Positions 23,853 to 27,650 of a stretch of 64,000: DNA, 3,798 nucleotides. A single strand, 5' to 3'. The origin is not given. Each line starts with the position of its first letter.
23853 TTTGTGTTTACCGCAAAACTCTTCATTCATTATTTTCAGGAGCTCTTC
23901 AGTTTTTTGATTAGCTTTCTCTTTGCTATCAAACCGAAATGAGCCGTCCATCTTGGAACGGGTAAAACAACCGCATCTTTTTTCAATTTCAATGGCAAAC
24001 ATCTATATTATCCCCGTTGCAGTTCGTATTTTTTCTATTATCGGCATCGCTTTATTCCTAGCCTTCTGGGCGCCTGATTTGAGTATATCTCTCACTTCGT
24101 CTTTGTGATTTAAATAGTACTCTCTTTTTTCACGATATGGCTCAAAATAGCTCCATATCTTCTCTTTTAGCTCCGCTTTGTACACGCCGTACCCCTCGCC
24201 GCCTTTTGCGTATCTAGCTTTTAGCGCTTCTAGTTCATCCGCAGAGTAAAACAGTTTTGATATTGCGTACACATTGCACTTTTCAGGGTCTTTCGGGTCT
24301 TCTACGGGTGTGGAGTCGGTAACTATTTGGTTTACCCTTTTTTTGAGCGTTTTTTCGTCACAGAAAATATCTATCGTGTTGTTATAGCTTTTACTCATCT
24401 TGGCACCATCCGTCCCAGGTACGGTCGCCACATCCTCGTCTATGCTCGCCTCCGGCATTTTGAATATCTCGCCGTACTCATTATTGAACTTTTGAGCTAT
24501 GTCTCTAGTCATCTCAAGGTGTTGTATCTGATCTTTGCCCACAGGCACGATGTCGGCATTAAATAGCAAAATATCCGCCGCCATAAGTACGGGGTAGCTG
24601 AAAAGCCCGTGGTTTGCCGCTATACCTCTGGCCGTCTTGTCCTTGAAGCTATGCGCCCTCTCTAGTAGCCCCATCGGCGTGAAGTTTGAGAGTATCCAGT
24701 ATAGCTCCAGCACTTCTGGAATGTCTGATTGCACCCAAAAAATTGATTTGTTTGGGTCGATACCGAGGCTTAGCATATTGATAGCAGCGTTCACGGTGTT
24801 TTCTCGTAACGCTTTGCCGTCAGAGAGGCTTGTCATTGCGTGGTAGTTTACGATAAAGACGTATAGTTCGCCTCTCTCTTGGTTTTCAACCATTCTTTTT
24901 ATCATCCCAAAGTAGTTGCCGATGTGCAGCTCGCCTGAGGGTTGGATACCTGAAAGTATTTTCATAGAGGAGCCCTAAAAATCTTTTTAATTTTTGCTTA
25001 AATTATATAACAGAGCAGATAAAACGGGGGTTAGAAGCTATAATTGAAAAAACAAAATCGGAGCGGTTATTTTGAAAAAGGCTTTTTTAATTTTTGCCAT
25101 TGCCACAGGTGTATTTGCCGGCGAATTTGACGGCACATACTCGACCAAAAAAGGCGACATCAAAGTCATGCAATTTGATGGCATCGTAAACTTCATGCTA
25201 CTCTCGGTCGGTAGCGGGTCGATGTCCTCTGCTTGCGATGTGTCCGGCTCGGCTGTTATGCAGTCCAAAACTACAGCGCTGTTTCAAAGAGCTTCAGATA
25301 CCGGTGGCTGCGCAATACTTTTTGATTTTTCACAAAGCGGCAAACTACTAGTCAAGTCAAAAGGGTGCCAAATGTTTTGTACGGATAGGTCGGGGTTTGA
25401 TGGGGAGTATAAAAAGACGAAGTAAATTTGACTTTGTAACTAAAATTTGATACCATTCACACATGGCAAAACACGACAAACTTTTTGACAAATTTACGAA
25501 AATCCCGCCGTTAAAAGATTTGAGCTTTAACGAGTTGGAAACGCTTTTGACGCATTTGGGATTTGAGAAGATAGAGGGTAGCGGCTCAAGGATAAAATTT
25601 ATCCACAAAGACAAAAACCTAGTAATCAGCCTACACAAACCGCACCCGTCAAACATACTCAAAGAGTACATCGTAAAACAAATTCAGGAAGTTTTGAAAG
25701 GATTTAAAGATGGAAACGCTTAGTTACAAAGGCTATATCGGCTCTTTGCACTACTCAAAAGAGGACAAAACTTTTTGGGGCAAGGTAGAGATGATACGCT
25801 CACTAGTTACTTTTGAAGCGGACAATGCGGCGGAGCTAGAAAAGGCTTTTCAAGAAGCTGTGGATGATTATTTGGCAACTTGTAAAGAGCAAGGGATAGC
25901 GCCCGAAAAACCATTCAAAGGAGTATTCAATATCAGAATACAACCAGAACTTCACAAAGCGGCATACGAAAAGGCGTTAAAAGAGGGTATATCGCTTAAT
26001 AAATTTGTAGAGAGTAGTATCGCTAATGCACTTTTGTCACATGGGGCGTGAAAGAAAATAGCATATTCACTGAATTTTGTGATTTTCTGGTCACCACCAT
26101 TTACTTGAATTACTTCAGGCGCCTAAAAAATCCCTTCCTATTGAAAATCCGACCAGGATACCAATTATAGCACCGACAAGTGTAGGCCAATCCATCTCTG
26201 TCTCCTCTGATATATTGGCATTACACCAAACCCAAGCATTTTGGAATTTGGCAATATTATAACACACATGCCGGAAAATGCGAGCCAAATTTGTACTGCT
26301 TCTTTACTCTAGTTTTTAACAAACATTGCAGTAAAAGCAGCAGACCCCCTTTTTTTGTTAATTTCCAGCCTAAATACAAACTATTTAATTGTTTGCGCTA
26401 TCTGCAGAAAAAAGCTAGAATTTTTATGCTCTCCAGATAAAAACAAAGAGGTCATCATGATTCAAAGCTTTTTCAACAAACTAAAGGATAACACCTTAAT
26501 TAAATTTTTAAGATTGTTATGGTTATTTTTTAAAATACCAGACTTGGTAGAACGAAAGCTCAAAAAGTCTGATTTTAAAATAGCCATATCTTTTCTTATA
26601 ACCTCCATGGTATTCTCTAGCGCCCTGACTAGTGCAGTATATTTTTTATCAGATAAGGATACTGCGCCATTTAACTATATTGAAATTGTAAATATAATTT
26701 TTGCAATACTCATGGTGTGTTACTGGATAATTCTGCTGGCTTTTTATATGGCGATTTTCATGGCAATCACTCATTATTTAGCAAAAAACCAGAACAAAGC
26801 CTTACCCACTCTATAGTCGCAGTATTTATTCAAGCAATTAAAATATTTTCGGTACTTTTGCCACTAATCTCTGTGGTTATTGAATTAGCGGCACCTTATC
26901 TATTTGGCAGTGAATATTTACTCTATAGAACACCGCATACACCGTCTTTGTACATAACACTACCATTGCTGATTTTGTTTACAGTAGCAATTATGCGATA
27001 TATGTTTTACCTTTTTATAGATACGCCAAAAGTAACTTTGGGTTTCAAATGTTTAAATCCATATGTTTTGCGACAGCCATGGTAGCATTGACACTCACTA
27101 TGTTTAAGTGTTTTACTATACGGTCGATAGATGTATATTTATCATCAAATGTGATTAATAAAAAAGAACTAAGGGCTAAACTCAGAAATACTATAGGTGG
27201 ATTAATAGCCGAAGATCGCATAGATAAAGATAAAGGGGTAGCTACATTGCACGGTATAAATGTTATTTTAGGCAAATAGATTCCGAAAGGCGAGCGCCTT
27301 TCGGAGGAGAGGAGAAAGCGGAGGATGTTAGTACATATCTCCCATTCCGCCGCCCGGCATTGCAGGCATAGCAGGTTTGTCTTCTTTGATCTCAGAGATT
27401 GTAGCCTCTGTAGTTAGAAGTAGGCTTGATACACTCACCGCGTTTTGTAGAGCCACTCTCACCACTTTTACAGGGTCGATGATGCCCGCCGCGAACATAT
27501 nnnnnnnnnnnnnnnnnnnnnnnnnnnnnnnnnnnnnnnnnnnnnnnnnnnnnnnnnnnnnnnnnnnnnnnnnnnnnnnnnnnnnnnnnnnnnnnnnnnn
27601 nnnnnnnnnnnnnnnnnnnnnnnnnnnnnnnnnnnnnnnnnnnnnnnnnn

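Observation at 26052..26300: Unannotated 26-codon hydrophobic peptide gene with its own extended -10 promoter next to hicAB (type I toxin-like)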

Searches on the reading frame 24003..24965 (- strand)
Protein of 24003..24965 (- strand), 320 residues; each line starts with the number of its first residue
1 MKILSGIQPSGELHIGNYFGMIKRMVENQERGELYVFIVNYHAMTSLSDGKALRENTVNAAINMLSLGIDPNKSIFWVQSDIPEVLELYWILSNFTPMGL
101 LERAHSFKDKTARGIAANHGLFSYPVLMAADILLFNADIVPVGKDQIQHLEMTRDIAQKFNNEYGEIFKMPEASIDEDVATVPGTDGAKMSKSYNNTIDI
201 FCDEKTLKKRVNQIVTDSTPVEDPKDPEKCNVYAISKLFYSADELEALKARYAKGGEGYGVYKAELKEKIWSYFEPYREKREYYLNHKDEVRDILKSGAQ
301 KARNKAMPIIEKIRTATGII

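Call 10: find_related_loci(query=window:24003-24965:-, collection=genome_contigs, flank=10000)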
Query window:24003-24965:- (320 aa) in genome_contigs; peptide patterns used: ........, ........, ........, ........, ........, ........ (x = any residue, [..] = any of these).
599 stretches matched a pattern (row limit reached: there are more); 548 encode a relative of the query (tblastn E <= 1e-3); the best 80 are kept; 80 distinct loci.
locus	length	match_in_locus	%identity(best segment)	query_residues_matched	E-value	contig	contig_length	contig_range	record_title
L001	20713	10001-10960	93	1-320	0e+0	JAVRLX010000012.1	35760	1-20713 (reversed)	MAG: Campylobacterales bacterium isolate TVZ.SD19.47 Campylobacterota_1_MX5.22_193_35761_14.086069, whole genome shotgun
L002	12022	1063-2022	90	1-320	0e+0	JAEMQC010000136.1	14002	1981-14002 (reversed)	MAG: Campylobacteraceae bacterium isolate 2016_B01_C_14 c_000000000453, whole genome shotgun sequence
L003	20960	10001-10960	89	1-320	0e+0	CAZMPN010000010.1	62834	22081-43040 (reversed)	MAG TPA_asm: uncultured Helicobacter sp. isolate SRP278314_co2_375 genome assembly, contig: NODE_743_length_62834_cov_8.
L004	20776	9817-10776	90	1-320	0e+0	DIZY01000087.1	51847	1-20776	MAG TPA_asm: Helicobacteraceae bacterium UBA6016 UBA6016_contig_6630, whole genome shotgun sequence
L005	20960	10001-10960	83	1-320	0e+0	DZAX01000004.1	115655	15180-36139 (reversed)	MAG TPA_asm: Helicobacter cetorum isolate SulCav_PC08_66_41_1877 SulCav_PC08-66_38_length_115655_cov_1113.972699, whole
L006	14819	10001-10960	81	1-320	0e+0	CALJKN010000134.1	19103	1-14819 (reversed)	MAG TPA_asm: uncultured Helicobacteraceae bacterium isolate SRR6231178_bin.58_CONCOCT_v1.1_MAG genome assembly, contig:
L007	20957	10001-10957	66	1-319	6e-148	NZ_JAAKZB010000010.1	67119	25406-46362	Campylobacter concisus strain H33O-S1 AY1_t_contig00010, whole genome shotgun sequence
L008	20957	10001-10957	66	1-319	3e-147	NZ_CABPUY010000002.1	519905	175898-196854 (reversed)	Campylobacter concisus isolate 2010-34330, whole genome shotgun sequence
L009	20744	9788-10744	66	1-319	3e-147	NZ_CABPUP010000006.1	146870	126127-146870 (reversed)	Campylobacter concisus isolate 2010-378007-O, whole genome shotgun sequence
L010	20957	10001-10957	66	1-319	2e-147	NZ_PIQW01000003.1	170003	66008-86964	Campylobacter concisus strain P26UCO-S1 NODE_3_length_170003_cov_125.973, whole genome shotgun sequence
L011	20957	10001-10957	66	1-319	3e-147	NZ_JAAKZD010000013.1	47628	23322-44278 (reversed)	Campylobacter concisus strain H32O-S1 ASC1_t_contig00013, whole genome shotgun sequence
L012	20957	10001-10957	66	1-319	2e-147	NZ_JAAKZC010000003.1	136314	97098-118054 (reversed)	Campylobacter concisus strain H32O-S2 ASC2_t_contig00003, whole genome shotgun sequence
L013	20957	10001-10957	66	1-319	4e-147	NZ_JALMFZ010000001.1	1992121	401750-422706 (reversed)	Campylobacter concisus strain CCONP22O1 1, whole genome shotgun sequence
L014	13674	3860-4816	66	1-319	2e-146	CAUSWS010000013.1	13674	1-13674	MAG TPA_asm: uncultured Campylobacter sp. isolate SRR15001305_bin.7_MetaWRAP_v1.3_MAG genome assembly, contig: ERZ142141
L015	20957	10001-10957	66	1-319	1e-146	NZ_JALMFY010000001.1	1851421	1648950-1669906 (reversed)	Campylobacter concisus strain CCONP23O1 1, whole genome shotgun sequence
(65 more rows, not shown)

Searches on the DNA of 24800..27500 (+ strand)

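Call 3: search_rna_families(source=window, start=24800, end=27500, threshold=evalue, max_evalue=10)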
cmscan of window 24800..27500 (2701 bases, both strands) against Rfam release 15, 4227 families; matches with E-value up to 10: 6.
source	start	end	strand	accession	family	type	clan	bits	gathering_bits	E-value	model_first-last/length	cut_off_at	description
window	25658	25792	+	RF02062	STnc361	Gene; sRNA;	-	20.2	80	7.2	1-150/150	no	Salmonella enterica sRNA STnc361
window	27273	27352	+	RF00516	ylbH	Cis-reg; leader;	-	19.5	50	0.38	1-122/122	no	ylbH leader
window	26953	27019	+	RF00057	RyhB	Gene; sRNA;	-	19.2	55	2.6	1-67/67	no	RyhB RNA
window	24958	25039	+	RF00054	SNORD25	Gene; snRNA; snoRNA; CD-box;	CL00049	18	39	2.5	1-87/87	no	Small nucleolar RNA SNORD25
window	24987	25024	+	RF01493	rli37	Gene; sRNA;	-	16.6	90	3.3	1-247/247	no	Listeria sRNA rli37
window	25672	25787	+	RF02376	antisense_SR1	Gene; sRNA;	-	15.1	45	7.5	1-210/210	no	SR1 sRNA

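Call 23: search_dna_similar(query=window:26055-27281:+, collection=plasmids, mode=distant, max_evalue=0.01)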
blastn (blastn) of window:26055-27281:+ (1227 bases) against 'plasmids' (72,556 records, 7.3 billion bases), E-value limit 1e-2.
No match.

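Call 24: search_dna_similar(query=window:26055-27281:+, collection=phages, mode=distant, max_evalue=0.01)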
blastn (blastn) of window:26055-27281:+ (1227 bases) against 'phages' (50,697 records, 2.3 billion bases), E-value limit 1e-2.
No match.

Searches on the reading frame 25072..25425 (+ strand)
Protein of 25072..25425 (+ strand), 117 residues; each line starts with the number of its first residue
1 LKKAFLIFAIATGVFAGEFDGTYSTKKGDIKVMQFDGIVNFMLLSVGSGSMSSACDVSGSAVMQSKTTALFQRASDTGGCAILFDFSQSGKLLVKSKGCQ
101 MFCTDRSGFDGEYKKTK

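Call 6: search_protein_families(library=pfam, proteins=[window:25072-25425:+], max_evalue=1)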
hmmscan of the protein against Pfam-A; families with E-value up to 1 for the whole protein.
window:25072-25425:+ (117 aa): 0 families

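Call 54: search_protein_families(library=padloc, proteins=[window:25072-25425:+], max_evalue=0.1)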
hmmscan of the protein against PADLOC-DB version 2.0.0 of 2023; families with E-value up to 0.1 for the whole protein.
window:25072-25425:+ (117 aa): 0 families

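Call 55: search_protein_families(library=ncbifam, proteins=[window:25072-25425:+], max_evalue=1)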
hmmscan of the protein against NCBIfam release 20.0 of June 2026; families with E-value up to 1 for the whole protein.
window:25072-25425:+ (117 aa): 0 families

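Call 62: find_encoding_contigs(protein=window:25072-25425:+, flank=4000, max_places=10)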
Protein window:25072-25425:+ (117 aa): no gene with exactly this product is on record in the collection.

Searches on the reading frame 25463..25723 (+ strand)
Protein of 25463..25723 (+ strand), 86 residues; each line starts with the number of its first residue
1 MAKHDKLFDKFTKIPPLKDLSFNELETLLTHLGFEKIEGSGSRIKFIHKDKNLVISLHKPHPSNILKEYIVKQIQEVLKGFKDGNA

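Call 6: search_protein_families(library=pfam, proteins=[window:25463-25723:+], max_evalue=1)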
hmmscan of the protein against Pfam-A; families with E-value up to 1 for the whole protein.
window:25463-25723:+ (86 aa): 1 family
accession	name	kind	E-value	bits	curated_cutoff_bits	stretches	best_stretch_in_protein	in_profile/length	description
PF07927.17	HicA_toxin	-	5.5e-12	46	27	1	23-75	2-53/58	HicA toxin of bacterial toxin-antitoxin,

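Call 60: find_encoding_contigs(protein=window:25463-25723:+, flank=4000, max_places=10)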
Protein window:25463-25723:+ (86 aa): 2 contigs read that carry it; 2 places shown.
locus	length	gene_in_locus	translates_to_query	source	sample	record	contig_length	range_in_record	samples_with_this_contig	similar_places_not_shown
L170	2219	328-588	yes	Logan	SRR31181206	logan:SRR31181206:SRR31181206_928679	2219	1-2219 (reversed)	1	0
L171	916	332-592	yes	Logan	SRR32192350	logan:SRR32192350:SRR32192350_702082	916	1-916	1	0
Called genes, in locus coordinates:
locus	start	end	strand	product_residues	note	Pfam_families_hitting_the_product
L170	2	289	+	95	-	?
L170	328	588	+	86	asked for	PF07927:HicA_toxin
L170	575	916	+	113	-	PF05534:HicB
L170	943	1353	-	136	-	-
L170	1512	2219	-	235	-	?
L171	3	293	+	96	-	?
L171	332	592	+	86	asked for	PF07927:HicA_toxin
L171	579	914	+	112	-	?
